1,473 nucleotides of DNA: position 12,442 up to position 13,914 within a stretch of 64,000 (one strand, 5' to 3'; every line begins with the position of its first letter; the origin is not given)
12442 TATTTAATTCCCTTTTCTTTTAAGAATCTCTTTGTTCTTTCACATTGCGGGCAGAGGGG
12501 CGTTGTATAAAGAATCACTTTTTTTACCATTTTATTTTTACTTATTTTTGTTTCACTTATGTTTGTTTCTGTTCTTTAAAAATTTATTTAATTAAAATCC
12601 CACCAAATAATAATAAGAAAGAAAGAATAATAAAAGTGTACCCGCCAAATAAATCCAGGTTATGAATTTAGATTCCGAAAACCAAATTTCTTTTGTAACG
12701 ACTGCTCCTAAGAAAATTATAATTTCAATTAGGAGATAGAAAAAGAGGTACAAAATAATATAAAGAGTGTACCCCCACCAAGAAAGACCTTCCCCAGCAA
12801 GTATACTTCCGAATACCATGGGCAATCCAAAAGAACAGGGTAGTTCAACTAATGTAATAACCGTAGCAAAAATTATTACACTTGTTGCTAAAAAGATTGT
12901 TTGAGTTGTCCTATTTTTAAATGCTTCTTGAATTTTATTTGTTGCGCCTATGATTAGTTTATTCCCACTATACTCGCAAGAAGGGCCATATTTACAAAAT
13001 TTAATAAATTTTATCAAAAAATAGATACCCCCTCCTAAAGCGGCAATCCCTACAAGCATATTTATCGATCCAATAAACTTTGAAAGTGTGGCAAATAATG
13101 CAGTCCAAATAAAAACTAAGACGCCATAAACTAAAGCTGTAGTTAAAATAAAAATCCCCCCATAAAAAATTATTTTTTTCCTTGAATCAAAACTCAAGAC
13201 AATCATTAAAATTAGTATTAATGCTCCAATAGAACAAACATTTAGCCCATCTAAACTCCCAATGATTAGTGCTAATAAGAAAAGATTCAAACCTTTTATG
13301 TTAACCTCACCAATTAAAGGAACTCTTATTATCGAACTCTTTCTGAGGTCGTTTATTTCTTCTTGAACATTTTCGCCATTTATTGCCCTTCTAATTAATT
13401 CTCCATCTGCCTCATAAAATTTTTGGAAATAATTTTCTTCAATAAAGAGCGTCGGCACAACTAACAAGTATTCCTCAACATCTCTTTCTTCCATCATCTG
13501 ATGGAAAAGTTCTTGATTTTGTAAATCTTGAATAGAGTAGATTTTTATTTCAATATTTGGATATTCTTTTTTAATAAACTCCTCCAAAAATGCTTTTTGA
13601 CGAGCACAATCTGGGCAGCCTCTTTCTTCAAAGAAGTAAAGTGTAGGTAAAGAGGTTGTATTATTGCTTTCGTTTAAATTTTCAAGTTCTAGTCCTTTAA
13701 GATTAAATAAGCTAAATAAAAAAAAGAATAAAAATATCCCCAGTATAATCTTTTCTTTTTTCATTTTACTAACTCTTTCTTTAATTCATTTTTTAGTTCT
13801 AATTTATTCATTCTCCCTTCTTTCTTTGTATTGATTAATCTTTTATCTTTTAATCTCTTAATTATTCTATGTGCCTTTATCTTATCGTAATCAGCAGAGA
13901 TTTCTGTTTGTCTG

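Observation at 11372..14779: Self-contained trans-membrane thiol-reductant relay locus: TrxR, Grx-like redoxin, exported-Trx::CcdA-like fusion and a membrane wHTH, with a divergent exported Trx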

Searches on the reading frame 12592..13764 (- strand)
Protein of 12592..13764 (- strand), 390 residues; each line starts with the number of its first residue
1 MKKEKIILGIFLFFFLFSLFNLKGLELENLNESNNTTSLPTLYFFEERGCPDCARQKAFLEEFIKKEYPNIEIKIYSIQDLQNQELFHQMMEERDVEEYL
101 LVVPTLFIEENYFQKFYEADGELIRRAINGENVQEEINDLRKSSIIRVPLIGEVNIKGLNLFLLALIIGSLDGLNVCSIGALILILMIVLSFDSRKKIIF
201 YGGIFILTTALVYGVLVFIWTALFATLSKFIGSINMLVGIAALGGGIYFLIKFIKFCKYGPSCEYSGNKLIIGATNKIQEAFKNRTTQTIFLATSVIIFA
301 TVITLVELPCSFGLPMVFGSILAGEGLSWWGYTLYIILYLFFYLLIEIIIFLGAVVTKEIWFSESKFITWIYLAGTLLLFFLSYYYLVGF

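Call 3: search_protein_families(library=pfam, proteins=[window:12592-13764:-], max_evalue=0.1)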
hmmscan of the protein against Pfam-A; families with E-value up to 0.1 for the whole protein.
window:12592-13764:- (390 aa): 4 families
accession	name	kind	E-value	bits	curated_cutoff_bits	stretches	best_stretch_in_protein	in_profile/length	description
PF11490.13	DNA_pol3_a_NII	-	0.00076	19.8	26.3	0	57-101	52-96/117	DNA polymerase III polC-type N-terminus II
PF13098.12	Thioredoxin_2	-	0.0025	18.6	27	1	38-110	5-83/104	Thioredoxin-like domain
PF05768.20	Glrx-like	-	0.0028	18.4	26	1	41-137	1-76/77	Glutaredoxin-like domain (DUF836)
PF14595.12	Thioredoxin_9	-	0.01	16.2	25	1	32-91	35-91/129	Thioredoxin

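Call 4: search_protein_families(library=ncbifam, proteins=[window:12592-13764:-], max_evalue=0.1)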
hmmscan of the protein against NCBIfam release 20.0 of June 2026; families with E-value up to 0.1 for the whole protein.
window:12592-13764:- (390 aa): 2 families
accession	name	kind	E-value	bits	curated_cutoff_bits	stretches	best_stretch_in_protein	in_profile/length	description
NF053656.1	redoxin_TUGYCR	domain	0.0038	17.1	100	1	42-96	31-88/146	TUGYCR motif thioredoxin fold (seleno)protein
TIGR02180.1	GRX_euk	equivalog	0.089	13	87.25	0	45-109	4-61/84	glutaredoxin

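Call 5: find_homologous_proteins(query=window:12592-13764:-, max_evalue=0.001)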
Query window:12592-13764:- (390 aa): 252 proteins with E <= 0.001 among 8000 candidates; the best 120 are listed.
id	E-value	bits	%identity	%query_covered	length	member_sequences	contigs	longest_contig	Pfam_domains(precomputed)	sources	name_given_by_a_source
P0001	3.1e-248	841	100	100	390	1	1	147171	-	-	-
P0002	2.2e-155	536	64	98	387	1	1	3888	-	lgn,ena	-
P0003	2.7e-155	535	67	92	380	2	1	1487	-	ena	-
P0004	7.3e-153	527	62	100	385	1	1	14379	-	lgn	-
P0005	1.0e-150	520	63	100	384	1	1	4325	-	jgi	jgi:glutaredoxin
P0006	2.3e-139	483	58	100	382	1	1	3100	-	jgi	jgi:glutaredoxin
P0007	3.8e-139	482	61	91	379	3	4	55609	-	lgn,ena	-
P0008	3.8e-139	482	58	100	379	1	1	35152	-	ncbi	-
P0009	8.6e-139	481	62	89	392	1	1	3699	-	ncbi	-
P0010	1.7e-138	480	60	91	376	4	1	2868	-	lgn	-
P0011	2.4e-138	480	60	93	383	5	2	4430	-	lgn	-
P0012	3.4e-138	479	58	100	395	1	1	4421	-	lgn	-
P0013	1.1e-137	477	60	92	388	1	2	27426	-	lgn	-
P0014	1.3e-137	477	61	90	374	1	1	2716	-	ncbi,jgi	-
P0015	3.4e-137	476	56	94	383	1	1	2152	-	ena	-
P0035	3.4e-129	449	52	99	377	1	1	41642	-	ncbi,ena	-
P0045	3.5e-126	439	54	91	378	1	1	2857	PF11139.15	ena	-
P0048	2.9e-125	436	53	99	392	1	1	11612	-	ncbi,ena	-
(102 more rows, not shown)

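Call 8: find_related_loci(query=A1, collection=genome_contigs, flank=6000)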
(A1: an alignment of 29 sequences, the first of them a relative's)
Query A1 (390 aa) in genome_contigs; peptide patterns used: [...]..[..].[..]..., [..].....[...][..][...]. (x = any residue, [..] = any of these).
103 stretches matched a pattern; 84 encode a relative of the query (tblastn E <= 1e-3); the best 80 are kept; 80 distinct loci.
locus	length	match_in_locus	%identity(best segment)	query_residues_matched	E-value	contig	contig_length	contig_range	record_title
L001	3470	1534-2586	60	35-389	2e-151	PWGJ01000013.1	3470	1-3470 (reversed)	MAG: Candidatus Nealsonbacteria bacterium isolate T1Sed10_186 T1-Sed10-C38374, whole genome shotgun sequence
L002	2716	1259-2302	61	38-389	7e-153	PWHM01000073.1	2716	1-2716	MAG: Candidatus Nealsonbacteria bacterium isolate T1Sed10_127 T1-Sed10-C54537, whole genome shotgun sequence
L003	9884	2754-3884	57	1-389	3e-143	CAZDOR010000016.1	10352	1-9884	MAG TPA_asm: uncultured Candidatus Saccharibacteria bacterium isolate binchicken_co32_343 genome assembly, contig: NODE_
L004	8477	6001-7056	60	35-390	3e-136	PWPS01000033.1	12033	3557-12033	MAG: Candidatus Nealsonbacteria bacterium isolate CSSed10_436R1 CS-Sed10-C12906, whole genome shotgun sequence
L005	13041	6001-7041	58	41-390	1e-134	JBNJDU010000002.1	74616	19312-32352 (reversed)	MAG: Patescibacteria group bacterium isolate Y23_30dBSe4.bin.19 NODE_92_length_74616_cov_7.939141, whole genome shotgun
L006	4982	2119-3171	58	37-390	2e-135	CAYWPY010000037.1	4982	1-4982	MAG TPA_asm: uncultured Candidatus Saccharibacteria bacterium isolate SRP252850_co1_140 genome assembly, contig: NODE_31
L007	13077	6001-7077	57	33-390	9e-132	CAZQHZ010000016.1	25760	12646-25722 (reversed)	MAG TPA_asm: uncultured Methanosarcinales archaeon isolate SRP252850_co1_390 genome assembly, contig: NODE_3349_length_2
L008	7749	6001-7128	52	3-390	9e-125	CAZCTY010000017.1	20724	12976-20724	MAG TPA_asm: uncultured Methanosarcinales archaeon isolate binchicken_co32_391 genome assembly, contig: NODE_3783_length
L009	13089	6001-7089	52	6-388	4e-123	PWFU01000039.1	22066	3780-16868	MAG: Candidatus Dojkabacteria bacterium isolate T1Sed10_24 T1-Sed10-C1877, whole genome shotgun sequence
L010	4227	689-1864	52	10-389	2e-118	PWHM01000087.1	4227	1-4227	MAG: Candidatus Nealsonbacteria bacterium isolate T1Sed10_127 T1-Sed10-C28766, whole genome shotgun sequence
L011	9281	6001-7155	49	1-389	2e-114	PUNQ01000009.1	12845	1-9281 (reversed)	MAG: Candidatus Nealsonbacteria bacterium isolate B1Sed10_182 B1-Sed10-C6337, whole genome shotgun sequence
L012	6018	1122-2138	50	42-388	8e-107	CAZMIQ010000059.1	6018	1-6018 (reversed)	MAG TPA_asm: uncultured Pseudomonadales bacterium isolate SRP241326_co1_242 genome assembly, contig: NODE_15770_length_6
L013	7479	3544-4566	51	42-389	6e-104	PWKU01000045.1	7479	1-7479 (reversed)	MAG: Candidatus Nealsonbacteria bacterium isolate CSSed10_205R1 CS-Sed10-C29939, whole genome shotgun sequence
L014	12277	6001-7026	49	41-389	5e-102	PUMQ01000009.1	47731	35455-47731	MAG: Candidatus Nealsonbacteria bacterium isolate B1Sed10_223R1 B1-Sed10-C416, whole genome shotgun sequence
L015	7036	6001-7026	50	41-389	2e-101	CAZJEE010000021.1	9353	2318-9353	MAG TPA_asm: uncultured Candidatus Saccharibacteria bacterium isolate binchicken_co243_264 genome assembly, contig: NODE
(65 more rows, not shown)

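Call 15: search_solved_structures(query=A1, max_evalue=10, show_alignments=3)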
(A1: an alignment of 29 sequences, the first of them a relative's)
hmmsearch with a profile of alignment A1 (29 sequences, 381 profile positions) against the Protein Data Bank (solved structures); distinct sequences matched with E-value up to 10: 44.
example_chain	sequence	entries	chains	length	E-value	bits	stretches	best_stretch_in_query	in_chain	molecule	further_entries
8t4c_A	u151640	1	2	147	0.0013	21.1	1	30-109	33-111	Thioredoxin oxidoreductase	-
2m46_A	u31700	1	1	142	0.0044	19.4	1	30-92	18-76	Arsenate reductase, putative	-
3lgc_A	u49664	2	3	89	0.0091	18.3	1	35-116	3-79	Glutaredoxin 1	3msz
2fls_A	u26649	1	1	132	0.01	18.2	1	28-105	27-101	Glutaredoxin-2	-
1fo5_A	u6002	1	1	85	0.01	18.2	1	35-105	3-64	THIOREDOXIN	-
2cq9_A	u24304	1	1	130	0.013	17.8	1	29-105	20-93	GLRX2 protein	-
2ht9_A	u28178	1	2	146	0.014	17.7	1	28-105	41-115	Glutaredoxin-2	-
6nen_A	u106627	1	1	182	0.04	16.2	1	32-73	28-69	Copper resistance protein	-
6zyw_P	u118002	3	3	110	0.043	16.1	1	24-119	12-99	Thioredoxin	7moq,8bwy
6mhh_A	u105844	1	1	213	0.045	16.1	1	31-74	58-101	Metal resistance protein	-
4xvw_A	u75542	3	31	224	0.055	15.8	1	32-74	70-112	DsbA-like protein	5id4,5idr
4gxz_A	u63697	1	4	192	0.073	15.4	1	33-74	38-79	Suppression of copper sensitivity protein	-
4mnn_A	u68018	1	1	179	0.082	15.2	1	20-87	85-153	Glutaredoxin related protein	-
4ruv_A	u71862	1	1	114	0.097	15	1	28-91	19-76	Thioredoxin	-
2l6c_A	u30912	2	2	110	0.13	14.6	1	35-72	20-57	Thioredoxin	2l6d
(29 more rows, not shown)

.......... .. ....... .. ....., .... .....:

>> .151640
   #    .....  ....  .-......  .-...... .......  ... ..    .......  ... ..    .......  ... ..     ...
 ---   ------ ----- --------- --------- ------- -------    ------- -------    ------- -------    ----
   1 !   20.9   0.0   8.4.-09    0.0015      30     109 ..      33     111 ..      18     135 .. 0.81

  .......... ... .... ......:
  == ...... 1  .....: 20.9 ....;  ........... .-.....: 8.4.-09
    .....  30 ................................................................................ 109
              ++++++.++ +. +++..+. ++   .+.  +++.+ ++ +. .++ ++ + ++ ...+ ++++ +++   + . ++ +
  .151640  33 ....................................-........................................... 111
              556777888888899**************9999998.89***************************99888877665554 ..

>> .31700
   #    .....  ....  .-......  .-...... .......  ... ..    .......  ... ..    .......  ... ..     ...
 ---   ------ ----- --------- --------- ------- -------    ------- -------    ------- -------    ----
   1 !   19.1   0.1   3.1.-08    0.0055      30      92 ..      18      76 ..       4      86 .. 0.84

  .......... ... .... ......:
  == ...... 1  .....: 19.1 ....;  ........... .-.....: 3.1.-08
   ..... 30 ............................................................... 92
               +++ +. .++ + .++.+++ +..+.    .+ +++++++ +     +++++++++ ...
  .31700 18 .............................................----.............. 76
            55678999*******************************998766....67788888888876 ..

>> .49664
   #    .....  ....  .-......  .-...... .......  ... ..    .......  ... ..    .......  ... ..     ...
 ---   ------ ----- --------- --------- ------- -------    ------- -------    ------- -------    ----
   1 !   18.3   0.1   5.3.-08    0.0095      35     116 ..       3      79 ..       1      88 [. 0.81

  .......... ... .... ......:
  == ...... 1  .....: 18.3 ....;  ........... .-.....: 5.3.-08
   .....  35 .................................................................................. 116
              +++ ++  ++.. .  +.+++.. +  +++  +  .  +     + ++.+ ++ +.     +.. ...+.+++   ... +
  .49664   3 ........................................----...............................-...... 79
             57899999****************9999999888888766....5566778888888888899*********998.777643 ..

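Call 17: search_protein_families(library=pfam, alignment_id=A1, max_evalue=1)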
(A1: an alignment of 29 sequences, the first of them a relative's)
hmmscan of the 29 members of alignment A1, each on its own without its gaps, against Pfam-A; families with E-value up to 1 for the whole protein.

A. member 1, P0001 (390 aa): 7 families
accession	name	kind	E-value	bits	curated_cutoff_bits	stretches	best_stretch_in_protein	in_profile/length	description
PF11490.13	DNA_pol3_a_NII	-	0.00076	19.8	26.3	1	57-101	52-96/117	DNA polymerase III polC-type N-terminus II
PF13098.12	Thioredoxin_2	-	0.0025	18.6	27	1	38-110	5-83/104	Thioredoxin-like domain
PF05768.20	Glrx-like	-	0.0028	18.4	26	1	41-137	1-76/77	Glutaredoxin-like domain (DUF836)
PF14595.12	Thioredoxin_9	-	0.01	16.2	25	1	32-91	35-91/129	Thioredoxin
PF13192.12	Thioredoxin_3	-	0.19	12.2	24.8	0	48-83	8-41/76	Thioredoxin domain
PF00462.30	Glutaredoxin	-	0.2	12.3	22.9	1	48-64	7-23/60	Glutaredoxin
PF04551.19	GcpE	-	0.26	10.7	32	0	114-157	38-79/343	GcpE protein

B. families by the number of members that match (of 29 scanned): 20 families
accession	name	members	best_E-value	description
PF05768.20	Glrx-like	13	1.6e-06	Glutaredoxin-like domain (DUF836)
PF00462.30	Glutaredoxin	13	1.4e-05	Glutaredoxin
PF13098.12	Thioredoxin_2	13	0.00014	Thioredoxin-like domain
PF13462.12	Thioredoxin_4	9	0.0039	Thioredoxin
PF00085.26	Thioredoxin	6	0.0033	Thioredoxin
PF00578.27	AhpC-TSA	3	0.0097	AhpC/TSA family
PF11139.14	SfLAP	2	7.4e-08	Sap, sulfolipid-1-addressing protein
PF07498.18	Rho_N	2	0.016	Rho termination factor, N-terminal domain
PF13192.12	Thioredoxin_3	2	0.081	Thioredoxin domain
PF01323.26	DSBA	2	0.1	DSBA-like thioredoxin domain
PF11490.13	DNA_pol3_a_NII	1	0.00076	DNA polymerase III polC-type N-terminus II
PF14595.12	Thioredoxin_9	1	0.01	Thioredoxin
PF06110.17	TXD17-like_Trx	1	0.02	Thioredoxin domain-containing protein 17-like, thioredoxin domain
PF16813.11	Cas_St_Csn2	1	0.029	CRISPR-associated protein Csn2 subfamily St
PF13786.12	DUF4179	1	0.032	Domain of unknown function (DUF4179)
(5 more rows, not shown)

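Call 20: predict_structure(alignment_id=A1)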
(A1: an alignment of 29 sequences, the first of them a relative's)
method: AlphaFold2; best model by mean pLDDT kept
length: 390 residues; sequences in the alignment: 29
mean_pLDDT: 79.6   pTM: 0.62
mean pLDDT of the five models: 79.6, 77.9, 77.5, 75.5, 72.6
residues with pLDDT >= 90: 104; 70-90: 221; 50-70: 43; < 50: 22
segments of 3 or more residues with pLDDT < 50: 21-37
pLDDT, mean of each block of 10 residues (from residue 1): 67 67 37 44 89 89 92 92 91 83 88 87 92 83 54 64 89 83 77 86 92 88 74 82 89 84 62 72 79 90 84 81 80 90 91 82 68 85 78
secondary structure, 60 per line:
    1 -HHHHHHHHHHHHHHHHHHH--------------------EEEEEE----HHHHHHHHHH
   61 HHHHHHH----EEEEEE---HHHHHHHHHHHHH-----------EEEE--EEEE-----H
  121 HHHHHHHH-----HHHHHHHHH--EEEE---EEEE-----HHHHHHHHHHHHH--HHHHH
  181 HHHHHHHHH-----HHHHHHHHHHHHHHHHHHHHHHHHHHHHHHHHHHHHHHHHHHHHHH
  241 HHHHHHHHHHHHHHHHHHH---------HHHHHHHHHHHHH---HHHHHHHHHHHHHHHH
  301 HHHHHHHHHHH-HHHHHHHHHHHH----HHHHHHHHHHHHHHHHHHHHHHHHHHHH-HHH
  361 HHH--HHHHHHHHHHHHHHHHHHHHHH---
elements in order: H2-20 E41-46 H51-67 E72-77 H81-93 E105-108 E111-114 H120-128 H134-142 E145-148 E152-155 H161-173 H176-189 H195-259 H269-281 H285-311 H313-324 H329-356 H358-363 H366-387

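Call 23: fold_search(model_id=the predicted structure, library=pdb)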
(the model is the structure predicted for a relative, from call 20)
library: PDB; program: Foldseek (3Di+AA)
matches with E <= 10: 612; with E <= 0.001: 0
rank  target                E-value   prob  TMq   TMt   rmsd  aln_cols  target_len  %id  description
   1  1wjk_MODEL_1_A        5.4e-03  1.00  0.18  0.58  11.5       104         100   15  Solution structure of hypothetical protein C330018D20Rik from Mus musculus (released 2004-11-29)
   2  6ibl_A                3.8e-02  0.57  0.19  0.19  15.9       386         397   10  ACTIVATED TURKEY BETA1 ADRENOCEPTOR WITH BOUND AGONIST FORMOTEROL AND NANOBODY Nb80 (released 2019-01-09)
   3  3lgc                  4.0e-02  1.00  0.18  0.65   3.5        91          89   23  Crystal Structure of Glutaredoxin 1 from Francisella tularensis (released 2010-02-16)
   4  2oe3_B                4.4e-02  1.00  0.18  0.57   4.4        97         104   13  Crystal Structure of Mitochondrial Thioredoxin 3 from Saccharomyces cerevisiae (oxidized form) (released 2008-01-08)
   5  4j57_E                4.4e-02  1.00  0.17  0.54   4.9        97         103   13  Structure of Plasmodium falciparum thioredoxin reductase-thioredoxin complex (released 2013-07-10)
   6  1trs                  4.4e-02  1.00  0.17  0.51   5.0       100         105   19  THE HIGH-RESOLUTION THREE-DIMENSIONAL SOLUTION STRUCTURES OF THE OXIDIZED AND REDUCED STATES OF HUMAN THIOREDOXIN (released 1994-09-30)
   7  2e0q                  4.9e-02  1.00  0.19  0.61   3.6       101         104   14  Crystal structure of K53E thioredoxin from Sulfolobus tokodaii strain7 (released 2007-10-02)
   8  7vu4                  5.3e-02  1.00  0.16  0.46   6.9       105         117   20  de novo design based on 1r26 (released 2022-06-08)
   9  2vm2_B                5.6e-02  1.00  0.17  0.54   4.5        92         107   15  Crystal structure of barley thioredoxin h isoform 1 crystallized using PEG as precipitant (released 2008-04-29)
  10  1uvz_A                6.2e-02  1.00  0.19  0.59   3.0        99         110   16  structure of human thioredoxin 2 (released 2005-06-16)
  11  1xwa_A                6.5e-02  1.00  0.18  0.53   4.4        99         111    9  Drospohila thioredoxin, oxidized, P41212 (released 2004-11-16)
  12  3m9j_A                6.5e-02  1.00  0.16  0.48   5.3        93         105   19  Crystal structure of human thioredoxin C69/73S double mutant, reduced form (released 2010-08-11)
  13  2l57_MODEL_1_A        7.1e-02  1.00  0.19  0.54   4.0       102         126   19  Solution Structure of an Uncharacterized Thioredoin-like Protein from Clostridium perfringens (released 2010-11-17)
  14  7vqw_A                7.1e-02  1.00  0.17  0.50   6.1       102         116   16  de novo designed protein based on 1r26 (released 2022-06-08)
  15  3kd0                  7.1e-02  1.00  0.17  0.50   5.1        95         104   18  Human thioredoxin C35S,C62S,C69S,C73S mutant showing cadmium chloride bound to the active site (released 2010-12-01)
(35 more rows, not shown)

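Call 47: search_protein_families(library=pfam, proteins=[P0045, P0035, P0012, P0048], max_evalue=0.01)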
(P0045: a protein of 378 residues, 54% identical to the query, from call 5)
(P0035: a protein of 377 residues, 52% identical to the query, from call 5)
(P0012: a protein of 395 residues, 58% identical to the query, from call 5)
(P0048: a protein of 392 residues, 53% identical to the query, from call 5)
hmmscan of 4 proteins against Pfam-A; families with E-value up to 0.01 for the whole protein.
P0045 (378 aa): 3 families
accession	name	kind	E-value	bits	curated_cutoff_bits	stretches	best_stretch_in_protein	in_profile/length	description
PF11139.14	SfLAP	-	7.4e-08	32.5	35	1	155-347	3-175/213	Sap, sulfolipid-1-addressing protein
PF00462.30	Glutaredoxin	-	0.0021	18.7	22.9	1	34-100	4-59/60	Glutaredoxin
PF05768.20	Glrx-like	-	0.0092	16.7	26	0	31-109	2-60/77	Glutaredoxin-like domain (DUF836)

P0035 (377 aa): 2 families
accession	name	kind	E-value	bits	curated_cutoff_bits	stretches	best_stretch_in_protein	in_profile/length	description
PF05768.20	Glrx-like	-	0.0007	20.3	26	1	29-123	2-75/77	Glutaredoxin-like domain (DUF836)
PF00462.30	Glutaredoxin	-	0.0032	18.1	22.9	1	32-98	4-58/60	Glutaredoxin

P0012 (395 aa): 0 families

P0048 (392 aa): 2 families
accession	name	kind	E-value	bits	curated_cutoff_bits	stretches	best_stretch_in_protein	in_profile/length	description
PF05768.20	Glrx-like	-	0.0016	19.2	26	1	47-127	5-73/77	Glutaredoxin-like domain (DUF836)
PF00462.30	Glutaredoxin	-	0.0072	16.9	22.9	1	46-113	3-58/60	Glutaredoxin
